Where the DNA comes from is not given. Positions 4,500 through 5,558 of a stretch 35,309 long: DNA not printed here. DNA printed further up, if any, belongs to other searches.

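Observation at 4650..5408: Spo0A orthologue whose receiver domain lacks the phospho-acceptor aspartate and most of the acidic pocket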

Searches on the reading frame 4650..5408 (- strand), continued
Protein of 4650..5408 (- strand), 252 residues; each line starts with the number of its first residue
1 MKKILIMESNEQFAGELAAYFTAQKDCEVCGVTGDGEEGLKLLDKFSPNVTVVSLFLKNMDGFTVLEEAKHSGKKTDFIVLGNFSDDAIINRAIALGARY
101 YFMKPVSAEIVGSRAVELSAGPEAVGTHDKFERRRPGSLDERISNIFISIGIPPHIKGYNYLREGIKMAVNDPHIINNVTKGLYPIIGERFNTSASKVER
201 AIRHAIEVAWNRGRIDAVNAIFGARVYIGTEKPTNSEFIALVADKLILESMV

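Call 10: find_related_loci(query=window:4650-5408:-, collection=genome_contigs, flank=6000)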
Query window:4650-5408:- (252 aa) in genome_contigs; peptide patterns used: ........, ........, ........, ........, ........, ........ (x = any residue, [..] = any of these).
382 stretches matched a pattern; 319 encode a relative of the query (tblastn E <= 1e-3); the best 80 are kept; 80 distinct loci.
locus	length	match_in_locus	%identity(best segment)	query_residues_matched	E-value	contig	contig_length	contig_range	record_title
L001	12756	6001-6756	90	1-252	9e-155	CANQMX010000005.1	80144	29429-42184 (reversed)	MAG: uncultured Clostridia bacterium isolate Lapin-012__bin96 genome assembly, contig: Lapin-012__NODE_584_length_80144_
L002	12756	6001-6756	89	1-252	4e-153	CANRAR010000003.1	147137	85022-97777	MAG: uncultured Clostridia bacterium isolate Lapin-030__bin22 genome assembly, contig: Lapin-030__NODE_103_length_147137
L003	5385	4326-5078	87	1-252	2e-146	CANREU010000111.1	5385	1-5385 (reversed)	MAG: uncultured Clostridia bacterium isolate Lapin-024__bin66 genome assembly, contig: Lapin-024__NODE_18198_length_5385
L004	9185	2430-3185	83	1-252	4e-141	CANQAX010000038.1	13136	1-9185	MAG: uncultured Clostridia bacterium isolate Lapin-002__bin43 genome assembly, contig: Lapin-002__NODE_6155_length_13136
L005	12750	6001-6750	82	1-252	1e-137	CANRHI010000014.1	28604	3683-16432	MAG: uncultured Clostridia bacterium isolate Lapin-033__bin51 genome assembly, contig: Lapin-033__NODE_1280_length_28604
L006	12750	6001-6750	80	1-252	5e-134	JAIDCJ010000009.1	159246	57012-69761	MAG: Clostridia bacterium isolate SC0309_S10_1 SC0309_S10_1_contig_9, whole genome shotgun sequence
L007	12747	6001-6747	81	1-252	1e-132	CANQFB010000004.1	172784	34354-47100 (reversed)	MAG: uncultured Clostridia bacterium isolate Lapin-008__bin21 genome assembly, contig: Lapin-008__NODE_53_length_172784_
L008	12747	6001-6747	81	1-252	2e-132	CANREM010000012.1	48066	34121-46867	MAG: uncultured Clostridia bacterium isolate Lapin-024__bin45 genome assembly, contig: Lapin-024__NODE_896_length_48066_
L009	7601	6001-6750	80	1-252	3e-132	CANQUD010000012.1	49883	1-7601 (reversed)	MAG: uncultured Clostridia bacterium isolate Lapin-008__bin80 genome assembly, contig: Lapin-008__NODE_852_length_49883_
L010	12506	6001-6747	80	1-252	5e-132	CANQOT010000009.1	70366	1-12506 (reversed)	MAG: uncultured Clostridia bacterium isolate Lapin-012__bin72 genome assembly, contig: Lapin-012__NODE_741_length_70366_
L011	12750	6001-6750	79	1-252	8e-132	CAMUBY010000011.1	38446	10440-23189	MAG TPA_asm: uncultured Clostridia bacterium isolate SRR14038236_bin.22_metawrap_v1.3_MAG genome assembly, contig: NODE.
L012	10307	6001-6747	81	1-252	1e-131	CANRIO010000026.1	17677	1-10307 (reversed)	MAG: uncultured Clostridia bacterium isolate Lapin-023__bin22 genome assembly, contig: Lapin-023__NODE_4188_length_17677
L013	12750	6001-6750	79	1-252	2e-131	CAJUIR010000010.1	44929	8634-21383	MAG TPA_asm: uncultured Christensenellaceae bacterium isolate MGBC152421 genome assembly, contig: MGBC152421.10, whole g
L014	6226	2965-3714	79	1-252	3e-131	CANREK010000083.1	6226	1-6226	MAG: uncultured Clostridia bacterium isolate Lapin-024__bin102 genome assembly, contig: Lapin-024__NODE_15129_length_622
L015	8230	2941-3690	79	1-252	4e-131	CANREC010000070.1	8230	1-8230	MAG: uncultured Clostridia bacterium isolate Lapin-025__bin53 genome assembly, contig: Lapin-025__NODE_6674_length_8230_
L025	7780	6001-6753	75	1-252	3e-129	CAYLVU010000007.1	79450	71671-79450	MAG TPA_asm: uncultured Clostridia bacterium isolate SRP222994_co1_566 genome assembly, contig: NODE_383_length_79450_co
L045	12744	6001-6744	75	1-252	3e-124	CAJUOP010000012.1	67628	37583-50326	MAG TPA_asm: uncultured Christensenellaceae bacterium isolate MGBC162943 genome assembly, contig: MGBC162943.12, whole g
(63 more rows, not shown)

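Call 24: search_protein_representatives(protein=window:4650-5408:-)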
Query: 252 residues. Proteins with E-value up to 0.001 (for the whole library): 19616; up to 1e-10: 5919; up to 1e-30: 845. The best 150 are listed.
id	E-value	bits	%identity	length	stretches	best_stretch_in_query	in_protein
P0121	2.1e-87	308.9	58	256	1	3-251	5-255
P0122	1.3e-78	280.0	41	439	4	138-245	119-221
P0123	7.1e-74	264.6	71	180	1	1-183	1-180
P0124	1.0e-72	260.8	52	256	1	4-252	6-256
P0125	4.7e-72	258.6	63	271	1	3-201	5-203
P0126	3.0e-70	252.7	52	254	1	1-251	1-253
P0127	1.1e-69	250.8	35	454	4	134-246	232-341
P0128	1.4e-66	240.7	52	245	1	1-252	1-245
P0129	1.2e-63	231.1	47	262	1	3-251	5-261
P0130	2.3e-63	230.2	80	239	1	117-252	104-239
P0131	1.5e-62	227.5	46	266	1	3-250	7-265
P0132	2.3e-62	226.9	48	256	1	2-251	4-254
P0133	4.7e-62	225.9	39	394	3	136-251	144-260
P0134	6.6e-61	222.1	49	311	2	137-249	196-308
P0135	7.8e-61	221.9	46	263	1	2-251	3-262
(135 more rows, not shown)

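Call 38: find_encoding_contigs(protein=window:4650-5408:-, flank=10000, max_places=3)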
Protein window:4650-5408:- (252 aa): no gene with exactly this product is on record in the collection.

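Call 39: find_encoding_contigs(protein=P0062, flank=10000, max_places=2)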
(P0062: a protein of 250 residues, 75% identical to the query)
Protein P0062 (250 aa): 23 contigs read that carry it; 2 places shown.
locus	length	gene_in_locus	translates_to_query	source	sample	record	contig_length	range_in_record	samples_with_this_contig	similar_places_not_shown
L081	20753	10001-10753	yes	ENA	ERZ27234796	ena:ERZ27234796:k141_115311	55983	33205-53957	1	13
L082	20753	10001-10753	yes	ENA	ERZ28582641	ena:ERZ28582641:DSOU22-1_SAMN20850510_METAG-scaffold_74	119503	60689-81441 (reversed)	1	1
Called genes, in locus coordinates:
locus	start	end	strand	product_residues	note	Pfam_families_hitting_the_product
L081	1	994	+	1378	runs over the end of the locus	PF04563:RNA_pol_Rpb2_1, PF04561:RNA_pol_Rpb2_2, PF04565:RNA_pol_Rpb2_3, PF10385:RNA_pol_Rpb2_45, PF00562:RNA_pol_Rpb2_6, PF04560:RNA_pol_Rpb2_7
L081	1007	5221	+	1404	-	PF04997:RNA_pol_Rpb1_1, PF00623:RNA_pol_Rpb1_2, PF04983:RNA_pol_Rpb1_3, PF05000:RNA_pol_Rpb1_4, PF04998:RNA_pol_Rpb1_5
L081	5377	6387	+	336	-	-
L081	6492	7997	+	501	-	PF04542:Sigma70_r2, PF08281:Sigma70_r4_2 (weak), PF23750:RsgI_M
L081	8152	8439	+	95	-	PF12840:HTH_20, PF01022:HTH_5, PF12802:MarR_2 (weak), PF13412:HTH_24 (faint), PF21476:PF0610-like_N (weak), PF08279:HTH_11, PF09339:HTH_IclR (faint)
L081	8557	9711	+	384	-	PF03600:CitMHS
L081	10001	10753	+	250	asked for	PF00072:Response_reg, PF08769:Spo0A_C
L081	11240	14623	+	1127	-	PF17854:FtsK_alpha, PF01580:FtsK_SpoIIIE, PF09397:FtsK_gamma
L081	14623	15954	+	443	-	PF00919:UPF0004, PF04055:Radical_SAM, PF18693:TRAM_2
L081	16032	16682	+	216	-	PF01066:CDP-OH_P_transf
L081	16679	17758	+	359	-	PF02464:CinA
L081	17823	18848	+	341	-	PF00154:RecA_N, PF06745:ATPase (weak), PF08423:Rad51, PF27531:MT3502_N (weak), PF21096:RecA_C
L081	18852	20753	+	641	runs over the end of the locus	PF00795:CN_hydrolase, PF02540:NAD_synthase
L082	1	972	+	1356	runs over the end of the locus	PF04563:RNA_pol_Rpb2_1, PF04561:RNA_pol_Rpb2_2, PF04565:RNA_pol_Rpb2_3, PF10385:RNA_pol_Rpb2_45, PF00562:RNA_pol_Rpb2_6, PF04560:RNA_pol_Rpb2_7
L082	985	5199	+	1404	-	PF04997:RNA_pol_Rpb1_1, PF00623:RNA_pol_Rpb1_2, PF04983:RNA_pol_Rpb1_3, PF05000:RNA_pol_Rpb1_4, PF04998:RNA_pol_Rpb1_5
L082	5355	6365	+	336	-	-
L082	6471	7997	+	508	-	PF04542:Sigma70_r2, PF08281:Sigma70_r4_2 (weak), PF23750:RsgI_M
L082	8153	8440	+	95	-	PF12840:HTH_20, PF01022:HTH_5, PF12802:MarR_2 (weak), PF13412:HTH_24 (faint), PF21476:PF0610-like_N (weak), PF08279:HTH_11, PF09339:HTH_IclR (faint)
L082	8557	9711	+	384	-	PF03600:CitMHS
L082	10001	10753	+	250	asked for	PF00072:Response_reg, PF08769:Spo0A_C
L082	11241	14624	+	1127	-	PF17854:FtsK_alpha, PF01580:FtsK_SpoIIIE, PF09397:FtsK_gamma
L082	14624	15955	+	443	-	PF00919:UPF0004, PF04055:Radical_SAM, PF18693:TRAM_2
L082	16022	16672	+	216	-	PF01066:CDP-OH_P_transf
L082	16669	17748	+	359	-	PF02464:CinA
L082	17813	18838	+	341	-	PF00154:RecA_N, PF06745:ATPase (weak), PF08423:Rad51, PF27531:MT3502_N (weak), PF21096:RecA_C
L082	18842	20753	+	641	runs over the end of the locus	PF00795:CN_hydrolase, PF02540:NAD_synthase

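Call 47: find_encoding_contigs(protein=P0124, flank=10000, max_places=2)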
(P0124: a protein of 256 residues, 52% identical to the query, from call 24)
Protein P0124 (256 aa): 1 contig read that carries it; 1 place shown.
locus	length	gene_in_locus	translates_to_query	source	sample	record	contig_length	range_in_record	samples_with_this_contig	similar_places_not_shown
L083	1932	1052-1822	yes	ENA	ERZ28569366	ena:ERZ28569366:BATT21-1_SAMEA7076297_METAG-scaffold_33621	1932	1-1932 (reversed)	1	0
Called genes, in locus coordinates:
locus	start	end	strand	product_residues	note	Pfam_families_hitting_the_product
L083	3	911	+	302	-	?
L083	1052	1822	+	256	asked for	PF00072:Response_reg, PF08769:Spo0A_C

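Call 50: list_cluster_members(proteins=[P0062, P0041, P0097, P0050, P0018, P0121, P0126, P0128, P0129, P0132])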
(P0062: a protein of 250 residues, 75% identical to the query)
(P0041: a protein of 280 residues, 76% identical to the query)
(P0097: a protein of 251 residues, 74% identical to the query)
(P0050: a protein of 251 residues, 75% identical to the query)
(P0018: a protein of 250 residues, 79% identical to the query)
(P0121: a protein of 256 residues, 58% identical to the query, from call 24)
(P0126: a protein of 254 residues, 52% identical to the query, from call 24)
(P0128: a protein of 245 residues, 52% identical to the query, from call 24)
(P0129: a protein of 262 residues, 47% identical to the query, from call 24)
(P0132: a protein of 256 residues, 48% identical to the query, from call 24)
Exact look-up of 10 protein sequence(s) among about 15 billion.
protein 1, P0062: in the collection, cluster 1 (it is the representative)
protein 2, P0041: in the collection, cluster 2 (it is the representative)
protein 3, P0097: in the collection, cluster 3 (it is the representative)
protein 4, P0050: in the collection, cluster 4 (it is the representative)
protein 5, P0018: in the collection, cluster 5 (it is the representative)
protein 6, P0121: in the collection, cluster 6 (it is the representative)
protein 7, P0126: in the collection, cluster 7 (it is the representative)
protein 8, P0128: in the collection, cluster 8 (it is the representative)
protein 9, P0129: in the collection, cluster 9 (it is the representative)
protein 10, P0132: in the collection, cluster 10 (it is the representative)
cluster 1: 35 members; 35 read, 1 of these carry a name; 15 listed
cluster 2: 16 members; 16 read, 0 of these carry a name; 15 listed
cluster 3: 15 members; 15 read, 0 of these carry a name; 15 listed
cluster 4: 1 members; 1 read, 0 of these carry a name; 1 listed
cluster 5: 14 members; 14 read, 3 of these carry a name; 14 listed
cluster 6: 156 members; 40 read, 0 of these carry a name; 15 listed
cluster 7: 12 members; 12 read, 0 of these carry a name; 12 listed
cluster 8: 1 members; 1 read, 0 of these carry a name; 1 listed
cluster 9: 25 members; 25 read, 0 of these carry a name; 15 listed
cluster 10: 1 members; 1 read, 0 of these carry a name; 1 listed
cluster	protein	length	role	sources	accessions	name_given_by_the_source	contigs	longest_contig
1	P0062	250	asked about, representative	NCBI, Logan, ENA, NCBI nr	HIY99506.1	MAG TPA: sporulation transcription factor Spo0A [Firmicutes bacterium] | sporulation transcription factor Spo0A [Bacillota bacterium]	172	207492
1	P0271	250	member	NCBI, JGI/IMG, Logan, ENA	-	-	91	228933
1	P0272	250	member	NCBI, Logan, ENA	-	-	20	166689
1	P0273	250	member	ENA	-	-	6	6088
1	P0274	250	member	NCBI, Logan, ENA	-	-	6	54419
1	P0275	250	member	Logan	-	-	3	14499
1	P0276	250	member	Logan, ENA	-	-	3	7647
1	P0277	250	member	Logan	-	-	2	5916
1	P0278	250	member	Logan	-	-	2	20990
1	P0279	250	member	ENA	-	-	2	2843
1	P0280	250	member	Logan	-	-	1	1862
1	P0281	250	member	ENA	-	-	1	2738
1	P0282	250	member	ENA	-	-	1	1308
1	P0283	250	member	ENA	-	-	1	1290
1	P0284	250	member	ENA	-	-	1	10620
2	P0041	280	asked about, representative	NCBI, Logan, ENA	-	-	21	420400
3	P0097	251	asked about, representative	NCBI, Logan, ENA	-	-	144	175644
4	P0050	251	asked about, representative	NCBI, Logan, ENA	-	-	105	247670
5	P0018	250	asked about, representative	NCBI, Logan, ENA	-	-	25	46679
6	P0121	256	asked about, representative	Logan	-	-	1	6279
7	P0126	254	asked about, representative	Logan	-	-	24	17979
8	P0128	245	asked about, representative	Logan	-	-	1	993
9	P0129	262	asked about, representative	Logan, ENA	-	-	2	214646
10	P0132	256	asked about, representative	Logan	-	-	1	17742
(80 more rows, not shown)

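Call 65: find_encoding_contigs(protein=P0121, flank=10000, max_places=2)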
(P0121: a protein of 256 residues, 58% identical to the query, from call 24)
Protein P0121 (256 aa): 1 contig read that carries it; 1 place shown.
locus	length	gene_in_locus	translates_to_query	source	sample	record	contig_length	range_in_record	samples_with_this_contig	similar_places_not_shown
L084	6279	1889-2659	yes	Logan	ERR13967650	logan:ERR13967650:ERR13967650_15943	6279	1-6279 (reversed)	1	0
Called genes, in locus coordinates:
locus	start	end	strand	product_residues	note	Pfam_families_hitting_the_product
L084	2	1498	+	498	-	?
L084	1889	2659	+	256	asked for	PF00072:Response_reg, PF08769:Spo0A_C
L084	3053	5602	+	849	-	PF02739:5_3_exonuc_N, PF01367:5_3_exonuc, PF00476:DNA_pol_A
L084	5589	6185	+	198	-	PF01121:CoaE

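Call 67: predict_structure(alignment_id=A1)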
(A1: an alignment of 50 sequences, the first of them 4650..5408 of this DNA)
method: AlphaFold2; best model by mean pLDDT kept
length: 252 residues; sequences in the alignment: 50
mean_pLDDT: 81.1   pTM: 0.56
mean pLDDT of the five models: 81.1, 81.1, 80.9, 80.1, 79.6
residues with pLDDT >= 90: 84; 70-90: 125; 50-70: 23; < 50: 20
segments of 3 or more residues with pLDDT < 50: 121-135, 227-229
pLDDT, mean of each block of 10 residues (from residue 1): 92 93 91 95 93 91 89 87 77 85 85 80 34 55 79 85 92 72 84 92 87 70 56 82 84 61
secondary structure, 60 per line:
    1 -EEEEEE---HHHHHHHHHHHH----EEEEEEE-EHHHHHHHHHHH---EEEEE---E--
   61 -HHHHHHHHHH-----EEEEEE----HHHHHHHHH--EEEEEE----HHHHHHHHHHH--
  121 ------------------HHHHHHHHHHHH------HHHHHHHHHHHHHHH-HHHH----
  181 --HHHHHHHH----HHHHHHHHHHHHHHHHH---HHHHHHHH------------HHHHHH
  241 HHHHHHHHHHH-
elements in order: E2-7 H11-22 E27-33 H36-46 E50-54 H62-71 E77-82 H87-95 E98-103 H108-118 H139-150 H157-171 H173-176 H183-190 H195-211 H215-222 H235-251
